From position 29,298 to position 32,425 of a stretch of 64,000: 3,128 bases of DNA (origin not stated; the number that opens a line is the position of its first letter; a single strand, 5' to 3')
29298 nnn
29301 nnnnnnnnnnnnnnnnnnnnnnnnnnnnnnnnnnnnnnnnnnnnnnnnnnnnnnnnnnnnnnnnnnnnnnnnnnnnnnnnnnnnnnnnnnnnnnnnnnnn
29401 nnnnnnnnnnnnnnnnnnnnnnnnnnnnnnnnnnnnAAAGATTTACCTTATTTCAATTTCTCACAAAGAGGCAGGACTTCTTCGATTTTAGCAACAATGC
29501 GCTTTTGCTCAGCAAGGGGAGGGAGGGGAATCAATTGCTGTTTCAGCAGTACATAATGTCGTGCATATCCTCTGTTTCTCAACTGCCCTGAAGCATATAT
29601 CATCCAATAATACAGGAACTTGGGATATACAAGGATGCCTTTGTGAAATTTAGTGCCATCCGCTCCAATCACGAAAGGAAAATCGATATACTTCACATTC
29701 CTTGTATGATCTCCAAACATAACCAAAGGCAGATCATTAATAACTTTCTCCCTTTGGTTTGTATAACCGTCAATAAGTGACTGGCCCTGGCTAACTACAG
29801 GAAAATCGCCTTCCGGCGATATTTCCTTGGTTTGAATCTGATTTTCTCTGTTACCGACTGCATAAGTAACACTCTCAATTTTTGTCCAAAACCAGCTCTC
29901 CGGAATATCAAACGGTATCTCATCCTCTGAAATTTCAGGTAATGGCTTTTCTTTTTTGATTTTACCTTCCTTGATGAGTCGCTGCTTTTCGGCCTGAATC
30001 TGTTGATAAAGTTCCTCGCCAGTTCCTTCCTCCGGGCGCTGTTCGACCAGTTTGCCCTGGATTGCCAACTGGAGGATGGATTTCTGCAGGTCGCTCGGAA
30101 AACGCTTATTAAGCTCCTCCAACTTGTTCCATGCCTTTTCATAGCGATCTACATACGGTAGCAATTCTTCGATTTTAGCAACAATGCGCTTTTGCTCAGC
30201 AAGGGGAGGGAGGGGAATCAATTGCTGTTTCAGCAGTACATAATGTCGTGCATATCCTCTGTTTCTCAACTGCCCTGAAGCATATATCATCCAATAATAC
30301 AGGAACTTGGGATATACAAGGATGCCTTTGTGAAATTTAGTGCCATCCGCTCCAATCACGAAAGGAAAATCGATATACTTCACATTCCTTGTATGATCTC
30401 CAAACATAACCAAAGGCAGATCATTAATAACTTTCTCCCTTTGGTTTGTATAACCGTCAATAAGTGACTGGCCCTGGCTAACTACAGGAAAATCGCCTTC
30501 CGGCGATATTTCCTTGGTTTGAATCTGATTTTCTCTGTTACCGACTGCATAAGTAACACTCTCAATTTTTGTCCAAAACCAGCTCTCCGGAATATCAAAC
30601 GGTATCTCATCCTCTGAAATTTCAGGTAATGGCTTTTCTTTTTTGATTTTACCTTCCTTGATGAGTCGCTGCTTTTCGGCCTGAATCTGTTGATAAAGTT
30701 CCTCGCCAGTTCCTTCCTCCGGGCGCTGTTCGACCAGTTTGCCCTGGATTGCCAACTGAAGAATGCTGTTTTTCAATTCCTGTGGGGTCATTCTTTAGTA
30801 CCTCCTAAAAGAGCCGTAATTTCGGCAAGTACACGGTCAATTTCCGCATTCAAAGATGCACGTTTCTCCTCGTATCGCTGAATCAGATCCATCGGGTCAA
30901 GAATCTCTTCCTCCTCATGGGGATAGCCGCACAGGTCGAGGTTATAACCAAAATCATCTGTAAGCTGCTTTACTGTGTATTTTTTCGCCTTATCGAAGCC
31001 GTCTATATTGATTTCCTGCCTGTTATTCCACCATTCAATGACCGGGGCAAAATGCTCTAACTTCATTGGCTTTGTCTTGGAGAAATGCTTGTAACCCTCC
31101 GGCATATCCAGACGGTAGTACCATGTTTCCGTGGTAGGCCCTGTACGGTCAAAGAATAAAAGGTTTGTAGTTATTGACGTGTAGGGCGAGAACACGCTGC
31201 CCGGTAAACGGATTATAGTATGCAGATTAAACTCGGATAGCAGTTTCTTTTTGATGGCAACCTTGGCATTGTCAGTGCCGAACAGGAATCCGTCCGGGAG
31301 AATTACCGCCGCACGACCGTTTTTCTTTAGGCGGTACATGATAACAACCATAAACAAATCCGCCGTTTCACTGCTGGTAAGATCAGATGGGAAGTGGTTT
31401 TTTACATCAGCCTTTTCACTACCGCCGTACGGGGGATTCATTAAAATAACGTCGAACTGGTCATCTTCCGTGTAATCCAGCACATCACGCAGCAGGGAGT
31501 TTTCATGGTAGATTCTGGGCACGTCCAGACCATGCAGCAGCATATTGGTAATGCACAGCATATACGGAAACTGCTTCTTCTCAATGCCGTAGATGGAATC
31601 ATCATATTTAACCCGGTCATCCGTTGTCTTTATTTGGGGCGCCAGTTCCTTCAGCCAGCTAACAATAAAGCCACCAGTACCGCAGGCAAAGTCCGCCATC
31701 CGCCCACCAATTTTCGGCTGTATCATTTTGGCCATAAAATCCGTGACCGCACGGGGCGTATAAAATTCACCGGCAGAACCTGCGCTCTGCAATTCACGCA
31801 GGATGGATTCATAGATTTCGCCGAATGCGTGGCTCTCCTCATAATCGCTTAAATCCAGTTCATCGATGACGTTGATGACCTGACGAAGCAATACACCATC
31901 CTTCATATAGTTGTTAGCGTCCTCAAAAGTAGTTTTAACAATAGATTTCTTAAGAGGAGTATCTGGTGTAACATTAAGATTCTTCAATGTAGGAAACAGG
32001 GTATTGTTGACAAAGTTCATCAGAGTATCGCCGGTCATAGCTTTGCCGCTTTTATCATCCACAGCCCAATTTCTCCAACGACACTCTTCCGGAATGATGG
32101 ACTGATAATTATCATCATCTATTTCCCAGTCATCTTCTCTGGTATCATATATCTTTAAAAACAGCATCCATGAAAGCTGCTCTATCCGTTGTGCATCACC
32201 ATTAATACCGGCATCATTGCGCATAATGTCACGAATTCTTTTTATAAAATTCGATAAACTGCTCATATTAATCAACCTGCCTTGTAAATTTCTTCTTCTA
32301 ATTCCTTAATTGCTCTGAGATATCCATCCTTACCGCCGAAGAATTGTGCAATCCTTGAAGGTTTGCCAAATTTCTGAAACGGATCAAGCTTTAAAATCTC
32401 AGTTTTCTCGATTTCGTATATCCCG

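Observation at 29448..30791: hsdS with a perfect 690-bp in-frame tandem duplication giving two identical target-recognition domains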

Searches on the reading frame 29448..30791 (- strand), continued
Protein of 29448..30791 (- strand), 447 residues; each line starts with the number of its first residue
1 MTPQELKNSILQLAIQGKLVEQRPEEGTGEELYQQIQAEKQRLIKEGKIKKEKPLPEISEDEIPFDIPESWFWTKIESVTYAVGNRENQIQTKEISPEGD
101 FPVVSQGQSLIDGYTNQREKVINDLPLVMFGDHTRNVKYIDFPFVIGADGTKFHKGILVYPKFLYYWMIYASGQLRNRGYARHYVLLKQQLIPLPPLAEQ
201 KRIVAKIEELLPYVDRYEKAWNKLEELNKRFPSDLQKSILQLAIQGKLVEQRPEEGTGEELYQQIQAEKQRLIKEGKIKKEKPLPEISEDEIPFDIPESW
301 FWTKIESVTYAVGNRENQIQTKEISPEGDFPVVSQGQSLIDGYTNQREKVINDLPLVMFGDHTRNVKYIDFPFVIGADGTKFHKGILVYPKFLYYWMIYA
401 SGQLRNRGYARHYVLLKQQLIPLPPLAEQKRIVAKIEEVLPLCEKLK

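Call 52: find_encoding_contigs(protein=P0004, flank=4000, max_places=10)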
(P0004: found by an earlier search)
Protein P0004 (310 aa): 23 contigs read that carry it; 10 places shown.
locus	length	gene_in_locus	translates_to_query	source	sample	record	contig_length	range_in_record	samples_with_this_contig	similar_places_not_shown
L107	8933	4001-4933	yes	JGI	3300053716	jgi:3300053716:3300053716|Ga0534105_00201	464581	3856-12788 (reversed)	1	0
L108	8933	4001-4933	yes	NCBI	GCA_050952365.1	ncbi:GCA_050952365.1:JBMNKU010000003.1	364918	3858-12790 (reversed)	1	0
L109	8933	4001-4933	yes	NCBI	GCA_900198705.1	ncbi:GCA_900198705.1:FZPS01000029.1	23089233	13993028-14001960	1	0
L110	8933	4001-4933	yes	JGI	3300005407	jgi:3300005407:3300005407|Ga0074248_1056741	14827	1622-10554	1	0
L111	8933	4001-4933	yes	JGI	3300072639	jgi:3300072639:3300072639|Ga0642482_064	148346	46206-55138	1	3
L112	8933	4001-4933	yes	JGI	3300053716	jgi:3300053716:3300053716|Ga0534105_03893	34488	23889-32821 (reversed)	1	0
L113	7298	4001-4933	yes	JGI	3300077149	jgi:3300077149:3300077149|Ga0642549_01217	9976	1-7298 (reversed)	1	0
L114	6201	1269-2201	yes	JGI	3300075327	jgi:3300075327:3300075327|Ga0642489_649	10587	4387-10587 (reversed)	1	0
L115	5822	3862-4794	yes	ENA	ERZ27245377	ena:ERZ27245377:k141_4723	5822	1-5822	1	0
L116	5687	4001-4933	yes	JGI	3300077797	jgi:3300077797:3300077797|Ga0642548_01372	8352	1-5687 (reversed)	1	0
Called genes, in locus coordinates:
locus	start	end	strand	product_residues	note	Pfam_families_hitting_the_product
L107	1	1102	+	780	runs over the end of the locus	PF13588:HSDR_N_2 (weak), PF04313:HSDR_N (weak), PF00270:DEAD, PF04851:ResIII, PF13872:AAA_34 (weak), PF18766:SWI2_SNF2, PF08463:EcoEI_R_C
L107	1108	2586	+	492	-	PF12161:HsdM_N, PF05175:MTS (faint), PF02384:N6_Mtase, PF07669:Eco57I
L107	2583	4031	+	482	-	PF01420:Methylase_S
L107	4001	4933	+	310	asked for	-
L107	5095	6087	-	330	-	-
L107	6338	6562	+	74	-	PF12728:HTH_17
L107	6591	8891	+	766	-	PF22763:NrS1-1_pol-like_HBD, PF08706:D5_N (weak), PF19263:DUF5906, PF03288:Pox_D5 (weak)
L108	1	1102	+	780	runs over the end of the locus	PF13588:HSDR_N_2 (weak), PF04313:HSDR_N (weak), PF00270:DEAD, PF04851:ResIII, PF13872:AAA_34 (weak), PF18766:SWI2_SNF2, PF08463:EcoEI_R_C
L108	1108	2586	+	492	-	PF12161:HsdM_N, PF05175:MTS (faint), PF02384:N6_Mtase, PF07669:Eco57I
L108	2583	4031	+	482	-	PF01420:Methylase_S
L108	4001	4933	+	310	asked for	-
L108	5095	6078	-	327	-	-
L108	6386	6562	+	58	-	PF12728:HTH_17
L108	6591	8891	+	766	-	PF22763:NrS1-1_pol-like_HBD, PF08706:D5_N (weak), PF19263:DUF5906, PF03288:Pox_D5 (weak)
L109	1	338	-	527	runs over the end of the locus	PF01554:MatE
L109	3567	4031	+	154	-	PF01420:Methylase_S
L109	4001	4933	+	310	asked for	-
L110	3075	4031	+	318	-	PF01420:Methylase_S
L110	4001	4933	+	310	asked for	-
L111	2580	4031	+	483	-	PF01420:Methylase_S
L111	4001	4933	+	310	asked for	-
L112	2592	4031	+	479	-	PF01420:Methylase_S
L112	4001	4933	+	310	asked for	-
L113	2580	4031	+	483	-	PF01420:Methylase_S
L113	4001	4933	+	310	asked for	-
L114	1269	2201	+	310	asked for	-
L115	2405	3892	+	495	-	PF01420:Methylase_S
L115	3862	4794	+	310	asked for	-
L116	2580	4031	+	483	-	PF01420:Methylase_S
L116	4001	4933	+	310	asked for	-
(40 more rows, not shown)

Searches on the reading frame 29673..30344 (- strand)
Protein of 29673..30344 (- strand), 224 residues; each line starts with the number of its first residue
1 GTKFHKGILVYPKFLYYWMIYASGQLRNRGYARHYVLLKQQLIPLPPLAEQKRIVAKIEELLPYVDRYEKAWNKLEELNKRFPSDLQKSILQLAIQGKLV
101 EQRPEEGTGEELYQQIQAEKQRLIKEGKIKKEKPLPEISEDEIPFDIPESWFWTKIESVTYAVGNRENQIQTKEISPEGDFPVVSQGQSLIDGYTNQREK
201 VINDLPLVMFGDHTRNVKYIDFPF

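Call 38: find_homologous_proteins(query=window:29673-30344:-, max_evalue=1e-20)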
Query seq(224 aa) (224 aa): 4654 proteins with E <= 1e-20 among 6898 candidates; the best 120 are listed.
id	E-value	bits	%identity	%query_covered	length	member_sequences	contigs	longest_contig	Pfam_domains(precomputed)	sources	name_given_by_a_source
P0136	8.5e-107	374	54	89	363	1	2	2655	PF01420.26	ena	-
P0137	1.0e-101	357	65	83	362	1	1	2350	PF01420.26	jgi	jgi:type I restriction enzyme S subunit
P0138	1.2e-99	350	56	73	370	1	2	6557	PF01420.26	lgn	-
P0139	1.6e-97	343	79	55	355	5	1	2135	PF01420.26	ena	-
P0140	4.6e-95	335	80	55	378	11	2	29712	PF01420.26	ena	-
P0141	1.3e-94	334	77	56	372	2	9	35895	PF01420.26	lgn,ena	-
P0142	1.3e-93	331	69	67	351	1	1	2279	-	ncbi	-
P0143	2.6e-93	330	71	61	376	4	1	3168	PF01420.26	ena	-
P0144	9.6e-93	328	78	55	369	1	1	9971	PF01420.26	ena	-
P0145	1.9e-92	327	63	71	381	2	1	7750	PF01420.26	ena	-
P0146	2.3e-92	327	58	83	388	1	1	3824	PF01420.26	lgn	-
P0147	5.4e-91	322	77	55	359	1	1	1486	PF01420.26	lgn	-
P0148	5.7e-91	322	80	52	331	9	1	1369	PF01420.26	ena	-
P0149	3.9e-90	319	64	70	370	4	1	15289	PF01420.26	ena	-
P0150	1.1e-89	318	64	67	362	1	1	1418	PF01420.26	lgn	-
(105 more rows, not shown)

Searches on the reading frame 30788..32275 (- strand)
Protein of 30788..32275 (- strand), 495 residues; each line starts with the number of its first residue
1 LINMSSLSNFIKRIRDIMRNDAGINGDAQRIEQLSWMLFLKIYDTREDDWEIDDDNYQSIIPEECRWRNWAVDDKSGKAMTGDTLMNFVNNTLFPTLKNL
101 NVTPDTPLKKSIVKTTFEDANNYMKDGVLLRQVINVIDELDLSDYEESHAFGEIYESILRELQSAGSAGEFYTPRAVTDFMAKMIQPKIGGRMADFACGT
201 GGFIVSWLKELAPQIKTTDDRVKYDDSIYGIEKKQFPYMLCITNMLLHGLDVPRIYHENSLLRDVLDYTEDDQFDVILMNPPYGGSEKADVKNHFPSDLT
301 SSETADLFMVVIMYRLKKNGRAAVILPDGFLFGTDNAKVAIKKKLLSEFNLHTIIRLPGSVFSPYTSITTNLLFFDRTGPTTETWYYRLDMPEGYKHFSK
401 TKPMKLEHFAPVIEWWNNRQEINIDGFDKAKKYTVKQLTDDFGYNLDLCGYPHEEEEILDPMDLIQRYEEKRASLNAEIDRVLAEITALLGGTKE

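Call 5: search_protein_families(library=pfam, proteins=[window:30788-32275:-])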
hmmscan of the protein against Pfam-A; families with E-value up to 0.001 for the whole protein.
window:30788-32275:- (495 aa): 4 families
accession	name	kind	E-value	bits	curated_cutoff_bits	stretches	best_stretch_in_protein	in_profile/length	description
PF02384.22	N6_Mtase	-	1.1e-61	209.4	20.4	1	148-453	3-304/311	N-6 DNA Methylase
PF12161.14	HsdM_N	-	3.7e-15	57.2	24.5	1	7-136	1-134/135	HsdM N-terminal domain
PF07669.17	Eco57I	-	2.8e-11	44.2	25.3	1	264-360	69-169/171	Eco57I restriction-modification methylase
PF05175.20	MTS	-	1.2e-06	28.7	23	1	178-287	20-112/170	Methyltransferase small domain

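Call 6: search_protein_families(library=ncbifam, proteins=[window:30788-32275:-])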
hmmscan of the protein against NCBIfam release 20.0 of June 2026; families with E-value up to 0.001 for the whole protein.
window:30788-32275:- (495 aa): 5 families
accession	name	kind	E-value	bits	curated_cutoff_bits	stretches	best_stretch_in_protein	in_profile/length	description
TIGR00497.1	hsdM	equivalog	1.2e-26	93.5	242.75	1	130-456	157-490/515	type I restriction-modification system subunit M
NF047738.1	antiphage_MADS2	equivalog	2.3e-22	79.1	720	1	149-381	292-570/654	methylation-associated defense system DNA methyltransferase MAD2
TIGR02987.1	met_A_Alw26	exception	1.8e-09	36.9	353.5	1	168-285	3-124/523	Alw26I/Eco31I/Esp3I family type II restriction adenine-specific DNA-methyltransferase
NF033452.1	BREX_1_MTaseX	exception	3e-06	25.4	500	1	271-389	505-629/1210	BREX-1 system adenine-specific DNA-methyltransferase PglX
TIGR03534.1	RF_mod_PrmC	equivalog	9.4e-05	22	199.1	1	186-285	85-168/253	peptide chain release factor N(5)-glutamine methyltransferase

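Call 29: find_related_loci(query=window:30788-32266:-, collection=genome_contigs, flank=6000)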
Query window:30788-32266:- (492 aa) in genome_contigs; peptide patterns used: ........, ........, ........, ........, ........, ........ (x = any residue, [..] = any of these).
600 stretches matched a pattern (row limit reached: there are more); 596 encode a relative of the query (tblastn E <= 1e-3); the best 80 are kept; 80 distinct loci.
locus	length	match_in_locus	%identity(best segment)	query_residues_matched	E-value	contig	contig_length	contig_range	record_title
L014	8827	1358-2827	89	3-492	0e+0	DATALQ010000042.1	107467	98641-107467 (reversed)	MAG TPA_asm: Clostridia bacterium isolate SMAG_U6968 k141_662694, whole genome shotgun sequence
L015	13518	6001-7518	86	1-492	0e+0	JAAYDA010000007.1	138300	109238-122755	MAG: Syntrophomonadaceae bacterium isolate AS06rmzACSIP_514 99492_AS06, whole genome shotgun sequence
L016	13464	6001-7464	87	3-490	0e+0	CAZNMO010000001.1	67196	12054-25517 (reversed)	MAG TPA_asm: uncultured Clostridiaceae bacterium isolate binchicken_co158_98 genome assembly, contig: NODE_352_length_67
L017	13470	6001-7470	86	3-492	0e+0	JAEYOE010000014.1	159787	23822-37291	MAG: Bacillota bacterium isolate OH_CBB_13 k127_2084260, whole genome shotgun sequence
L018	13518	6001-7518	85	1-492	0e+0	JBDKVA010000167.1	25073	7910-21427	MAG: Clostridiaceae bacterium isolate 8_bin.75 c_000001426644, whole genome shotgun sequence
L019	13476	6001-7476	86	1-492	0e+0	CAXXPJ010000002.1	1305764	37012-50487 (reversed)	MAG: Christensenellaceae bacterium isolate ebc0edfe-de01-4de5-b550-b82b2926f268 genome assembly, contig: contig_2, whole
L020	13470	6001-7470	85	3-492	0e+0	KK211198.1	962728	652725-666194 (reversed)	Clostridium viride DSM 6836 genomic scaffold Q325DRAFT_scaffold00001.1, whole genome shotgun sequence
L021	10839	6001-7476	85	1-492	0e+0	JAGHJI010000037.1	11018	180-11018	MAG: Eubacterium sp. isolate MAG.69 k127_860138, whole genome shotgun sequence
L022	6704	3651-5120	84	3-492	0e+0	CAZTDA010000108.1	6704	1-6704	MAG TPA_asm: uncultured Eubacteriales bacterium isolate SRP220891_co1_162 genome assembly, contig: NODE_22632_length_670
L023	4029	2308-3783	85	1-492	0e+0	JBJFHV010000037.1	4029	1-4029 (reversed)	MAG: Acutalibacteraceae bacterium isolate PUUB61_bin.027 NODE_11905_length_4029_cov_3.838702, whole genome shotgun seque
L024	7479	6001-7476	85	1-492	0e+0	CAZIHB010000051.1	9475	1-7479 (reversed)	MAG TPA_asm: uncultured Hyphomicrobiales bacterium isolate SRP216815_co1_109 genome assembly, contig: NODE_9965_length_9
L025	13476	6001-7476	84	1-492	0e+0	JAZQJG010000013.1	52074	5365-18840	MAG: Eubacteriales bacterium isolate T1900044621_TS20190087.MAGScoT_cleanbin_000013 SGB_887_k141_1435650, whole genome s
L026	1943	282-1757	83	1-492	0e+0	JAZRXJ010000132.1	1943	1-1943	MAG: Clostridia bacterium isolate T1900044951_TA20190004.MAGScoT_cleanbin_000005 SGB_3656_k141_1550598, whole genome sho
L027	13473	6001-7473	82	1-491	0e+0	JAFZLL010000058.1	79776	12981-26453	MAG: Eubacteriaceae bacterium isolate RGIG7874 Water_buffalos_Reticulum-4__c850550, whole genome shotgun sequence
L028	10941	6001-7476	83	1-492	0e+0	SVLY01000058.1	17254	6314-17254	MAG: Oscillospiraceae bacterium isolate SIG499 NODE_59307_length_17254_cov_1.675717, whole genome shotgun sequence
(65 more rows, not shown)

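Call 44: search_protein_families(library=padloc, proteins=[window:30788-32266:-, L095:11206-12117:+], max_evalue=0.01)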
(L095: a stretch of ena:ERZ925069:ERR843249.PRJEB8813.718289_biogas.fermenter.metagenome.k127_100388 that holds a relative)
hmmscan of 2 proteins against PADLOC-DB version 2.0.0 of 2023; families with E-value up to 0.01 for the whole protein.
window:30788-32266:- (492 aa): 56 families (the best 25 are shown)
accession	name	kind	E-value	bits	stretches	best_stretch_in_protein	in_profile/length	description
PDLC03025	MTase_I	-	4.9e-177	588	1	3-418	2-415/569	Type I methyltransferase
PDLC03021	MTase_I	-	7e-176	583.8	1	3-487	2-489/491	Type I methyltransferase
PDLC03026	MTase_I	-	1.4e-67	226.9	1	13-482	15-476/487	Type I methyltransferase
PDLC04134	mad2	-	1.5e-58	196.9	1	3-415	140-486/492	mads_2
PDLC03036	MTase_I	-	4.8e-57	191.7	1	2-407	18-460/635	Type I methyltransferase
PDLC03022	MTase_I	-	8e-31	105.2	1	125-448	143-473/857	Type I methyltransferase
PDLC03027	MTase_I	-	1e-25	88.5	1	104-453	89-441/810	Type I methyltransferase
PDLC03029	MTase_I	-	7.8e-25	85.4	1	111-367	119-396/661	Type I methyltransferase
PDLC03031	MTase_I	-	4.5e-24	82.7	1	93-360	111-390/834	Type I methyltransferase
PDLC03035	MTase_I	-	3.2e-20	70.2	1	125-375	133-388/653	Type I methyltransferase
PDLC03018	MTase_I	-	6.1e-19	65.9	3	126-205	269-346/749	Type I methyltransferase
PDLC03318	MTase_II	-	1.6e-18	64.4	2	6-210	205-388/723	Type II methyltransferase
PDLC03602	REase_MTase_IIG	-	1.7e-18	64.6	1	164-359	323-509/637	Type IIG restriction enzyme-methyltransferase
PDLC03218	MTase_II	-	9.3e-18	62.1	1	149-377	249-484/532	Type II methyltransferase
PDLC03039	MTase_I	-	9.9e-18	61.6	1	112-359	109-364/708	Type I methyltransferase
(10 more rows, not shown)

L095:11206-12117:+ (303 aa): 1 family
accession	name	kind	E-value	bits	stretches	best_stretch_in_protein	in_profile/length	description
PDLC02347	AbiJ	-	4.4e-83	277.2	1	3-301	2-280/281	AbiJ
